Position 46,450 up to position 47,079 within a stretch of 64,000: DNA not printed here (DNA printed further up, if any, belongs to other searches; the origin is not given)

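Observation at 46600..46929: Minimal RnfB lacking ferredoxin-like domains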

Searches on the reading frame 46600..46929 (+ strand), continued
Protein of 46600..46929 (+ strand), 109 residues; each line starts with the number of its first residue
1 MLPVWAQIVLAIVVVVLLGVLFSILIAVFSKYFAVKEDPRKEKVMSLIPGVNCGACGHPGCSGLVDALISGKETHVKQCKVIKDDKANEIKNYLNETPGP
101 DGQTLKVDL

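Call 50: fold_search(model_id=the predicted structure, library=pdb)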
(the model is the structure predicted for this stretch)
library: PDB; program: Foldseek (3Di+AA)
matches with E <= 10: 10; with E <= 0.001: 0
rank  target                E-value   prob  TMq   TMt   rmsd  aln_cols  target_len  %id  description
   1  2ycl_A                1.4e-01  0.99  0.44  0.12   2.3        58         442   21  complete structure of the corrinoid,iron-sulfur protein including the N-terminal domain with a 4Fe-4S cluster (released 2011-06-08)
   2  4djd_C                5.2e-01  0.80  0.42  0.12   2.8        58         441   29  Crystal structure of folate-free corrinoid iron-sulfur protein (CFeSP) in complex with its methyltransferase (MeTr) (released 2012-03-14)
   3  4c1n_G                7.7e-01  0.66  0.37  0.10   2.2        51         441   27  Corrinoid protein reactivation complex with activator (released 2014-08-13)
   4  4cvw_D                2.5e+00  0.03  0.18  0.19   8.6        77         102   18  Structure of the barley limit dextrinase-limit dextrinase inhibitor complex (released 2015-04-01)
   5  7abr_B                5.9e+00  0.02  0.18  0.04  12.3        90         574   10  Cryo-EM structure of B. subtilis ClpC (DWB mutant) hexamer bound to a substrate polypeptide (released 2021-10-06)
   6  9vkp_C                7.6e+00  0.03  0.19  0.05   6.5        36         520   17  Cryo-EM structure of F-ATP synthase from Mycobacteroides abscessus (Rotational State 1) (released 2026-01-14)
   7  2xsj_B                8.1e+00  0.06  0.19  0.06   2.3        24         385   33  Structure of desulforubidin from Desulfomicrobium norvegicum (released 2011-08-24)
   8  2jer_B                8.7e+00  0.06  0.20  0.06   1.4        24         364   25  Agmatine deiminase of Enterococcus faecalis catalyzing its reaction. (released 2007-01-30)
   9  7njp_A                8.7e+00  0.04  0.21  0.05   8.5        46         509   15  Mycobacterium smegmatis ATP synthase state 2 (released 2021-10-27)
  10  7njl_B                9.9e+00  0.02  0.18  0.05   8.3        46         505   13  Mycobacterium smegmatis ATP synthase state 1b (released 2021-10-27)
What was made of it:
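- On PF04060 (FeS) domain family: The fold matches the CFeSP N-domain (call 50).
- Closest known: N-terminal [4Fe-4S] domain of the corrinoid iron-sulfur protein large subunit. Same: It is the best structural match of the soluble domain (Foldseek probability 0.99, 58 columns, call 50) and belongs to the same Pfam family, PF04060.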

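Call 87: find_encoding_contigs(protein=P0026, flank=8000, max_places=2)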
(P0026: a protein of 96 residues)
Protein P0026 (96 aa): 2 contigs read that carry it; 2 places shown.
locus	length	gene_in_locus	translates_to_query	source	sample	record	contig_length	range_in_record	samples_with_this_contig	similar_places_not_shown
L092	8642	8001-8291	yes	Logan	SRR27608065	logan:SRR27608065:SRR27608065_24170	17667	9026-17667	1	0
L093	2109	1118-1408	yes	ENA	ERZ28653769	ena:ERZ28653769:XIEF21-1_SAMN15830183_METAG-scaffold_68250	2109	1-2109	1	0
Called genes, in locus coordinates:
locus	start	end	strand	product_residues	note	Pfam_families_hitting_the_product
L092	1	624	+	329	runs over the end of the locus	PF02562:PhoH, PF13245:AAA_19 (weak)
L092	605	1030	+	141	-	PF02130:YbeY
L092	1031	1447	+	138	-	PF00383:dCMP_cyt_deam_1, PF08211:dCMP_cyt_deam_2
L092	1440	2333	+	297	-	PF00009:GTP_EFTU, PF00350:Dynamin_N (faint), PF01926:MMR_HSR1, PF02421:FeoB_N, PF03193:RsgA_GTPase (faint), PF07650:KH_2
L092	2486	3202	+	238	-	PF11967:RecO_N, PF02565:RecO_C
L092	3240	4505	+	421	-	PF13375:RnfC_N, PF01512:Complex1_51K, PF13534:Fer4_17 (faint), PF13187:Fer4_9, PF14697:Fer4_21 (faint), PF12838:Fer4_7, PF13183:Fer4_8 (weak), PF13237:Fer4_10 (weak), +5 more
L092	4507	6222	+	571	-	PF03116:NQR2_RnfD_RnfE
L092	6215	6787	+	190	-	PF04205:FMN_bind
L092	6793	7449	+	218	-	PF02508:Rnf-Nqr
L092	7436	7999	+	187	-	PF02508:Rnf-Nqr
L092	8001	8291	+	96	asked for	PF04060:FeS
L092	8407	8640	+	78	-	?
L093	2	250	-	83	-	?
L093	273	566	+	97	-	PF13240:Zn_Ribbon_1, PF13248:Zn_ribbon_3 (weak)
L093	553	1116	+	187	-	PF02508:Rnf-Nqr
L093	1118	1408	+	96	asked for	PF04060:FeS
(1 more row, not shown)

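Call 88: find_encoding_contigs(protein=P0023, flank=8000, max_places=2)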
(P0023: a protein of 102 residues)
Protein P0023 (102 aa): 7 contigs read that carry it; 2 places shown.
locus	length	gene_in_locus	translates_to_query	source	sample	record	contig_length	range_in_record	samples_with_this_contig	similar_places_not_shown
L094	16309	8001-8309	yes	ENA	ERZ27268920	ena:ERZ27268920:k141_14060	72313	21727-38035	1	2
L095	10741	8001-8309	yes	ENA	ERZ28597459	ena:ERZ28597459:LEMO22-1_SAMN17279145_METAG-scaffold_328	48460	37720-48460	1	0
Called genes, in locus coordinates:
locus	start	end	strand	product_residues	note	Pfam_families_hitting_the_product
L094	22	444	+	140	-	PF02130:YbeY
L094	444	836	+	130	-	PF00383:dCMP_cyt_deam_1, PF08211:dCMP_cyt_deam_2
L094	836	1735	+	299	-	PF00350:Dynamin_N (faint), PF01926:MMR_HSR1, PF02421:FeoB_N, PF03193:RsgA_GTPase (faint), PF04548:AIG1 (weak), PF10662:PduV-EutP, PF00009:GTP_EFTU, PF07650:KH_2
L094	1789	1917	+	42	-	-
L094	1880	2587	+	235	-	PF11967:RecO_N, PF02565:RecO_C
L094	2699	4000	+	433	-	PF13375:RnfC_N, PF01512:Complex1_51K, PF12838:Fer4_7, PF13183:Fer4_8 (weak), PF13187:Fer4_9 (weak), PF13237:Fer4_10 (weak), PF13534:Fer4_17 (weak), PF14697:Fer4_21 (weak), +2 more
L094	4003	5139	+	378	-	PF03116:NQR2_RnfD_RnfE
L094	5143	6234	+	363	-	PF04205:FMN_bind (faint)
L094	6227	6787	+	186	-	PF04205:FMN_bind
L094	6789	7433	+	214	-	PF02508:Rnf-Nqr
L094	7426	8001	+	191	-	PF02508:Rnf-Nqr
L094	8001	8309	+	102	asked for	PF04060:FeS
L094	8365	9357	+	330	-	-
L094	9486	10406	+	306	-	PF01565:FAD_binding_4, PF02873:MurB_C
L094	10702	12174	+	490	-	PF00860:Xan_ur_permease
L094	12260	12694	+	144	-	-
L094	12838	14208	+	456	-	PF28494:GlyRS_ins_1 (weak), PF00587:tRNA-synt_2b, PF03129:HGTP_anticodon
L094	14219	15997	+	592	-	PF01807:Zn_ribbon_DnaG, PF08275:DNAG_N, PF01751:Toprim, PF13155:Toprim_2, PF13662:Toprim_4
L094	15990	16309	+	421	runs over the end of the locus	PF00140:Sigma70_r1_2, PF04542:Sigma70_r2, PF04539:Sigma70_r3, PF04545:Sigma70_r4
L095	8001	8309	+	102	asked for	PF04060:FeS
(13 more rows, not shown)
